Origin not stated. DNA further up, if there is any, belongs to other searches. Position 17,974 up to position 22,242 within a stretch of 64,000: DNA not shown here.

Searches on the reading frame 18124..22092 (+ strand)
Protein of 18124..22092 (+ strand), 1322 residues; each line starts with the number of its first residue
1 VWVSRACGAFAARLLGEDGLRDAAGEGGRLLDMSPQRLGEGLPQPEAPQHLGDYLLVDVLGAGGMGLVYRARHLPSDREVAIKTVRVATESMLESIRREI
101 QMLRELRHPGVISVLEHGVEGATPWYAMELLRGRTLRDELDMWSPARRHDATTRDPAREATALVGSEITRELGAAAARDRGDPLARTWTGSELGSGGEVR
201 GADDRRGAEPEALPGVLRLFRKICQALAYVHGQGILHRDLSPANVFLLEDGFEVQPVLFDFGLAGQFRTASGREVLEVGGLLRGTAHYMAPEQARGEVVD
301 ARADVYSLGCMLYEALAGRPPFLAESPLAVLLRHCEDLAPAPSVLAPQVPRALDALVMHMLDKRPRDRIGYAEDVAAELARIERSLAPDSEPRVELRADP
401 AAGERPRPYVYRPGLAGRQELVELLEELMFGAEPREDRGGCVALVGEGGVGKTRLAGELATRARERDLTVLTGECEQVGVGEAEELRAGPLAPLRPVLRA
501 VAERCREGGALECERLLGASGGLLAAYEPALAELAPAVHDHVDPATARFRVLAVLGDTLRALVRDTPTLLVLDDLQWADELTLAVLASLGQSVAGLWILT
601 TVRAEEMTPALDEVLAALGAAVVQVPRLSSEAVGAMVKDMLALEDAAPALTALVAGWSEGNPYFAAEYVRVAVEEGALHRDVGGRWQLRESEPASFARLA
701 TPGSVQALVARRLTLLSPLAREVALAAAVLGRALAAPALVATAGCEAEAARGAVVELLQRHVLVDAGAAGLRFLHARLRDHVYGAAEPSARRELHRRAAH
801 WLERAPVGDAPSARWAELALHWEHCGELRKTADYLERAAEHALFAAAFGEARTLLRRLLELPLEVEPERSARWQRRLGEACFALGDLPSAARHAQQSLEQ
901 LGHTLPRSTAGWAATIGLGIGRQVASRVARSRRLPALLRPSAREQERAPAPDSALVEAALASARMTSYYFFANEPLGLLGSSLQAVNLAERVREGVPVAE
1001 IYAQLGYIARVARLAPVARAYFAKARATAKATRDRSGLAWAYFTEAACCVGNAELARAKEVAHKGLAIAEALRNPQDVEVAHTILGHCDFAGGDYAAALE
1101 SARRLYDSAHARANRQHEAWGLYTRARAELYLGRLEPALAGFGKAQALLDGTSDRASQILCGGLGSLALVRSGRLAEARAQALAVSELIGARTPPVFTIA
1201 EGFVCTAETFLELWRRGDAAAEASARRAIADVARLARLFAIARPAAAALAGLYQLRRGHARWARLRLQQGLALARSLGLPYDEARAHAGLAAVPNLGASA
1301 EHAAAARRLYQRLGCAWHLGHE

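Call 101: search_protein_families(library=pfam, proteins=[window:18124-22092:+], max_evalue=0.00001)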
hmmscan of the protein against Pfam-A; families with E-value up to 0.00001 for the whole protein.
window:18124-22092:+ (1322 aa): 3 families
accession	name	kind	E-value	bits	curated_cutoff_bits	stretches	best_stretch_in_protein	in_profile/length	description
PF00069.31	Pkinase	-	3.1e-39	135.4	31.7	2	218-373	102-256/263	Protein kinase domain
PF07714.23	PK_Tyr_Ser-Thr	-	6.9e-23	81.7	23.1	1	58-369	5-249/258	Protein tyrosine and serine/threonine kinase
PF13191.12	AAA_16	-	4.4e-20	73.3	32.6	1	415-592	2-158/167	AAA ATPase domain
